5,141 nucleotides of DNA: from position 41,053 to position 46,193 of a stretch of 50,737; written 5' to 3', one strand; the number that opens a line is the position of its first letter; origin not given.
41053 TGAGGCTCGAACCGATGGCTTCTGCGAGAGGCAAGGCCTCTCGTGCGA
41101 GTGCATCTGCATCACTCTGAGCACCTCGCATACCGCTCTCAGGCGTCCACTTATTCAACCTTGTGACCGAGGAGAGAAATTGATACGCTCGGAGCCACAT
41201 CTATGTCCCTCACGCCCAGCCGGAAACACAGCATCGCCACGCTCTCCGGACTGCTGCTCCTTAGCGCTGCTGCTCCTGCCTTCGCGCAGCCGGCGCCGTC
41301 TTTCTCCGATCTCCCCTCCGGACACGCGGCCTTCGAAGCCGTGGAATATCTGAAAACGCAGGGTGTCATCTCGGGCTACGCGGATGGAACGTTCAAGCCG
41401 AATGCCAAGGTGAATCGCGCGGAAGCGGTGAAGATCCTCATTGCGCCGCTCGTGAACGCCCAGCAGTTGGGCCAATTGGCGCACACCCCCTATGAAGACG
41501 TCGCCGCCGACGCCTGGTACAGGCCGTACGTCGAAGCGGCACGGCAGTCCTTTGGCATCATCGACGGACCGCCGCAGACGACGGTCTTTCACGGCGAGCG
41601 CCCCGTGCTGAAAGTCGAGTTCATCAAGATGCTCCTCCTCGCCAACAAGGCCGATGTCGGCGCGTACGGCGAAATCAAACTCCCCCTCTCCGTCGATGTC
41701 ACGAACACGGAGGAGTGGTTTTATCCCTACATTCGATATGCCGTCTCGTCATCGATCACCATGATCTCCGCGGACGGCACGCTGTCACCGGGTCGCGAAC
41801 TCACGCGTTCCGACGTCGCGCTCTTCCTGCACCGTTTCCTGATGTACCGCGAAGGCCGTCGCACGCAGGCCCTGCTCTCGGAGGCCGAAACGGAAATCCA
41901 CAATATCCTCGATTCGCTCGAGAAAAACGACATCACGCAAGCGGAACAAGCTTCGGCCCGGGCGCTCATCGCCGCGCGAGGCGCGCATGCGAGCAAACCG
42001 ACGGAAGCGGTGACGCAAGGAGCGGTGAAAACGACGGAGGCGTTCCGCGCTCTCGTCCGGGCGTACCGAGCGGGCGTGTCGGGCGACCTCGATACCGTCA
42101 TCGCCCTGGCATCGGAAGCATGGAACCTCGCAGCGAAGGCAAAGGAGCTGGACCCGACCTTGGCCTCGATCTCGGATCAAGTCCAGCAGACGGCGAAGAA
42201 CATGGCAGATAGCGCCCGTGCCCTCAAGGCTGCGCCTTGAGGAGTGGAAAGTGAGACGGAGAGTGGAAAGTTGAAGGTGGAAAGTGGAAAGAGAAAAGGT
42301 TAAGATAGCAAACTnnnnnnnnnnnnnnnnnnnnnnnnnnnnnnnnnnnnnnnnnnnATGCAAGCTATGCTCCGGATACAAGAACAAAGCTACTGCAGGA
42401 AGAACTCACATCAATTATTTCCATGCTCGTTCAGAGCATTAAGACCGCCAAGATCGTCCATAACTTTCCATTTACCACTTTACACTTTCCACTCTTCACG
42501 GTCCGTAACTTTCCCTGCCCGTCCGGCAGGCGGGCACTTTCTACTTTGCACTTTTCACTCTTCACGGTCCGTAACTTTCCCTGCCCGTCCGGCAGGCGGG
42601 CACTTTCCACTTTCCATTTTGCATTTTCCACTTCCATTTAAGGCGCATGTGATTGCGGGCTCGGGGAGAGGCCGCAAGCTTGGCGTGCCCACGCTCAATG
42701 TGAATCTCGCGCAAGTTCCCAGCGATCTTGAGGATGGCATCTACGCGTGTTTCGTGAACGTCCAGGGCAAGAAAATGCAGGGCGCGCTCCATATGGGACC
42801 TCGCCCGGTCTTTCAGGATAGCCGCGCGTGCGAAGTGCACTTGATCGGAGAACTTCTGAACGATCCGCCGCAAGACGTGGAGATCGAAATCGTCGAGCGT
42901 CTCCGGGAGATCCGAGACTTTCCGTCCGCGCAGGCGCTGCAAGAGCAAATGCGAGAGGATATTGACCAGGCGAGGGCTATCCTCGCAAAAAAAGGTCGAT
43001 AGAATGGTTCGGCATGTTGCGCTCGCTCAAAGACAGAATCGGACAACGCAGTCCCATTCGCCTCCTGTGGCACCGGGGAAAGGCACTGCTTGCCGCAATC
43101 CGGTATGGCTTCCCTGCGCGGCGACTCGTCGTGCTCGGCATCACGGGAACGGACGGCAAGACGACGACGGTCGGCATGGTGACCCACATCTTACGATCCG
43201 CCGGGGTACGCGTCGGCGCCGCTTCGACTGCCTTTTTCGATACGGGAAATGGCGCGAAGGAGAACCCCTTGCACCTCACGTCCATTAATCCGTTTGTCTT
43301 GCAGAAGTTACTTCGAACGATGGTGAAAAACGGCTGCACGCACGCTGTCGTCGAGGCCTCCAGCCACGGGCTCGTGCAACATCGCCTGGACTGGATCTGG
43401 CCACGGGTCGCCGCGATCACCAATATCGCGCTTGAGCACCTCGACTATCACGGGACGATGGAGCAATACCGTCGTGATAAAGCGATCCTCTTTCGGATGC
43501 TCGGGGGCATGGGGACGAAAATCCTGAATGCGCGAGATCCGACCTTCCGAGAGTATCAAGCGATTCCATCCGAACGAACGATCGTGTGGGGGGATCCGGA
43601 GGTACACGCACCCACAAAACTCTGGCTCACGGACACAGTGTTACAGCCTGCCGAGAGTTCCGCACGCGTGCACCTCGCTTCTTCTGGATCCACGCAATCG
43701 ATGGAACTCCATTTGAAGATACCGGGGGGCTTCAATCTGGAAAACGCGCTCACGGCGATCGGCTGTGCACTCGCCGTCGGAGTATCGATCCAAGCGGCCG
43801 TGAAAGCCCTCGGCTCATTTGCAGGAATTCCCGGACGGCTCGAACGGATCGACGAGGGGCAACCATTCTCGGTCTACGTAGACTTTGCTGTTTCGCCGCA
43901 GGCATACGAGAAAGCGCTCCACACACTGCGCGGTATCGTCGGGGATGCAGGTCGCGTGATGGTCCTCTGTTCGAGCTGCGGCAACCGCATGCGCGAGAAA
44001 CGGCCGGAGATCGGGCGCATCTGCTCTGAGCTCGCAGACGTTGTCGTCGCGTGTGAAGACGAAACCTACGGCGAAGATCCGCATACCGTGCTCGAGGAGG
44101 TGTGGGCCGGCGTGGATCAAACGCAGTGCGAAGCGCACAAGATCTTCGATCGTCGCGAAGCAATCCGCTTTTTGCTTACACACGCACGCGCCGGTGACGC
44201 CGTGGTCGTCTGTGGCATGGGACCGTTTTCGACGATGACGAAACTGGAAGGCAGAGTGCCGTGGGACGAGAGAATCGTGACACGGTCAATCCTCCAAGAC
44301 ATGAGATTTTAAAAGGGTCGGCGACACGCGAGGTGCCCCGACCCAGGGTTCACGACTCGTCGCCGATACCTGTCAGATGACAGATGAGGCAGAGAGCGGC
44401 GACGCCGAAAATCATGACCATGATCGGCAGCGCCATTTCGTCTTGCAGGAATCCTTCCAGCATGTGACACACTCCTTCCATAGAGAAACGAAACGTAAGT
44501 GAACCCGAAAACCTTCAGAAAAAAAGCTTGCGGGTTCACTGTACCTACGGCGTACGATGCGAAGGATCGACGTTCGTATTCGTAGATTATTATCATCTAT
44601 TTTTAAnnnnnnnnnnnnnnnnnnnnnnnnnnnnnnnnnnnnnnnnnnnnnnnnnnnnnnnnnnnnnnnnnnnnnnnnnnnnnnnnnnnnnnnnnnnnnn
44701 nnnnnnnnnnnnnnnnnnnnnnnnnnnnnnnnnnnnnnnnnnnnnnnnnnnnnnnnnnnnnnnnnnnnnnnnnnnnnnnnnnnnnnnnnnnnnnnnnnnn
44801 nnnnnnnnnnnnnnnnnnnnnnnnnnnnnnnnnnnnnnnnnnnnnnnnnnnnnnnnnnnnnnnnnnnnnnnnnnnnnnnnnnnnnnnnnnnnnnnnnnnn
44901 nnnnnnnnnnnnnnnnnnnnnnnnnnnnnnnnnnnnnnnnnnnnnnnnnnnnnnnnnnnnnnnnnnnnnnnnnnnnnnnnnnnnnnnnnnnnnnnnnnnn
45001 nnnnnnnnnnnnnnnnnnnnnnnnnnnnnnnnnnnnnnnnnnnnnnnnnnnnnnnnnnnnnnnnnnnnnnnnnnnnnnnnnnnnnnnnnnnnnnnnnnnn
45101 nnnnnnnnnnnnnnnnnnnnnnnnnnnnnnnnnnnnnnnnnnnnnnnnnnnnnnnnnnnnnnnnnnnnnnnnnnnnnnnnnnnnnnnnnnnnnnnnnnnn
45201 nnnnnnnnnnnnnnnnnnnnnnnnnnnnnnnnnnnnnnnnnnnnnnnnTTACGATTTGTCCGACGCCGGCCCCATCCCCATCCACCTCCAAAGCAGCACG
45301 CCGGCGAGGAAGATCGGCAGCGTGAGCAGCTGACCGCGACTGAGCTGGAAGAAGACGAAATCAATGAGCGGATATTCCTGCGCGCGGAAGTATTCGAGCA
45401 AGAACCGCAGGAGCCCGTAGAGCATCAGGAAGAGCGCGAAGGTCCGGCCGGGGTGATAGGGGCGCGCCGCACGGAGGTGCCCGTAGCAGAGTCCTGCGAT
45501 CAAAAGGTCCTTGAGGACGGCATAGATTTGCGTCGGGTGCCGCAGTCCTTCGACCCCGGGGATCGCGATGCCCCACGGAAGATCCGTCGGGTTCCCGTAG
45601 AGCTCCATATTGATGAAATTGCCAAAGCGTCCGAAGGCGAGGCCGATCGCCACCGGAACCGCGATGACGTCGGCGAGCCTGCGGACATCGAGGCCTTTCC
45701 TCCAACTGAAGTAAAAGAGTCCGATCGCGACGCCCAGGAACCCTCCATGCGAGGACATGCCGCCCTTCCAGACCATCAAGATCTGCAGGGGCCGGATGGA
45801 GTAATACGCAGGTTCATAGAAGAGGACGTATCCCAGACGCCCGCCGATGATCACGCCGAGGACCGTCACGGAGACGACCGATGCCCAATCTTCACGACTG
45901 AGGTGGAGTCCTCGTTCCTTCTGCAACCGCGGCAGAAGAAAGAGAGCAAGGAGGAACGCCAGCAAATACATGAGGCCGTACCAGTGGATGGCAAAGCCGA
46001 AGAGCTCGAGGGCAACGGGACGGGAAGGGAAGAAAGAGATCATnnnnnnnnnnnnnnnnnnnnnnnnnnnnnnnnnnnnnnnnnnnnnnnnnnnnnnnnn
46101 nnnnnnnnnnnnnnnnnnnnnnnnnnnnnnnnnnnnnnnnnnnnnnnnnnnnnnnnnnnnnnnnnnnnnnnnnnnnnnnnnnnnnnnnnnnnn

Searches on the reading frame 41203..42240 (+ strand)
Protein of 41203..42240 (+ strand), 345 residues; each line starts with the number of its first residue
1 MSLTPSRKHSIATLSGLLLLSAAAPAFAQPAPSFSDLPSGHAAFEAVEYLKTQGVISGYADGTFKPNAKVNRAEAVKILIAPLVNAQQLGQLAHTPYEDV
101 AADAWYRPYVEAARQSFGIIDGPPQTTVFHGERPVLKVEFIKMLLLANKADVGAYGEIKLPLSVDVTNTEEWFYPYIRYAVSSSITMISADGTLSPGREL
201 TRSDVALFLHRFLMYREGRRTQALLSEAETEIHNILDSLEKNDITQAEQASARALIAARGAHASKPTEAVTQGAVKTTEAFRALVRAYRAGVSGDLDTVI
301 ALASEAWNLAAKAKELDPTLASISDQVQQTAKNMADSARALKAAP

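Call 32: search_protein_families(library=pfam, proteins=[window:41203-42240:+], max_evalue=0.001)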
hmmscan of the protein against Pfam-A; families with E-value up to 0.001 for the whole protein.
window:41203-42240:+ (345 aa): 1 family
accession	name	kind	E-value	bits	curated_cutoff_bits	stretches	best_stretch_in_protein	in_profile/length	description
PF00395.25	SLH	-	5.1e-23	81.2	20.8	1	33-75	1-43/44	S-layer homology domain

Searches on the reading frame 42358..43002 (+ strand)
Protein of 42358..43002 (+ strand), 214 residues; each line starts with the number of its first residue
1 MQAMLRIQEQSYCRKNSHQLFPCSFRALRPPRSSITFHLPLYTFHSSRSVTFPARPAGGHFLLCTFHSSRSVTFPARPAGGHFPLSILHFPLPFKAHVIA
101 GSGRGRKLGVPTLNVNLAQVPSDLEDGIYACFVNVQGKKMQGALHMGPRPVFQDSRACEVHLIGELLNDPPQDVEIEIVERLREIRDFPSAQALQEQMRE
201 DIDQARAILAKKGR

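Call 32: search_protein_families(library=pfam, proteins=[window:42358-43002:+], max_evalue=0.001)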
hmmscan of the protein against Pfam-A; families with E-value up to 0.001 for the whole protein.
window:42358-43002:+ (214 aa): 1 family
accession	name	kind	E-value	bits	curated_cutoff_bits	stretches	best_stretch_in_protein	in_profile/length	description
PF01687.23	Flavokinase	-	4.3e-26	92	19.6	1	89-209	2-124/124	Riboflavin kinase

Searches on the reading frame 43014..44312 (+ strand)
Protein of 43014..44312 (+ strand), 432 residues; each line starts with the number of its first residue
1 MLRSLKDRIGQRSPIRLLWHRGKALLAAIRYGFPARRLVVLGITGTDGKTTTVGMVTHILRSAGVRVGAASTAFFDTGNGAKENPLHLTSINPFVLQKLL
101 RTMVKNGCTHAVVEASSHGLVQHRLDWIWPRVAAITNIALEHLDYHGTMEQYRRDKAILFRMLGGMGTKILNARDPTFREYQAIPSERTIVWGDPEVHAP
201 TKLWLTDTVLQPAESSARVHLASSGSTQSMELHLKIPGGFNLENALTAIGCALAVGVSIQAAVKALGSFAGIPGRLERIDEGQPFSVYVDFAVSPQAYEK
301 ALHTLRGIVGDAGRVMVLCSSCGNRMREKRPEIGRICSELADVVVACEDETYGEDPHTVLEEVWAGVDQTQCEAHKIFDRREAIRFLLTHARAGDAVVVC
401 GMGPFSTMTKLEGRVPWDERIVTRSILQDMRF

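Call 83: search_protein_families(library=pfam, proteins=[window:43014-44312:+], max_evalue=0.001)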
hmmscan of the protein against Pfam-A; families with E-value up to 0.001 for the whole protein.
window:43014-44312:+ (432 aa): 2 families
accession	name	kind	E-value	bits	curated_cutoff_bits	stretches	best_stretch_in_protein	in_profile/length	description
PF08245.18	Mur_ligase_M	-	9.9e-42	143.6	24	1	43-252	1-200/200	Mur ligase middle domain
PF02875.26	Mur_ligase_C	-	1e-22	81.7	28.4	1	274-402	1-126/127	Mur ligase, glutamate ligase domain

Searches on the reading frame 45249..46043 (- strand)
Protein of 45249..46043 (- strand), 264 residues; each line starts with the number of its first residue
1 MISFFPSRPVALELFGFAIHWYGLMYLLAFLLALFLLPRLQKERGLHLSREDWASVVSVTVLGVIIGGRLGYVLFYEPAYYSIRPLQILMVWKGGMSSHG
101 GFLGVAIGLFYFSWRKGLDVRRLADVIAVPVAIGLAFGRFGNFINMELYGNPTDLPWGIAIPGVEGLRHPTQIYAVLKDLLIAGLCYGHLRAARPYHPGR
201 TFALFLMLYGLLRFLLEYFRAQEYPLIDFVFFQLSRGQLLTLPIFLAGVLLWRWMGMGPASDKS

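Call 83: search_protein_families(library=pfam, proteins=[window:45249-46043:-], max_evalue=0.001)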
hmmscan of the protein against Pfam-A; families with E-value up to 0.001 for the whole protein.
window:45249-46043:- (264 aa): 1 family
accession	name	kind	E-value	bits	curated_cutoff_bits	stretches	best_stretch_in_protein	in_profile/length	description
PF01790.23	LGT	-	8.7e-68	228.6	24.9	1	9-254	1-240/240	Prolipoprotein diacylglyceryl transferase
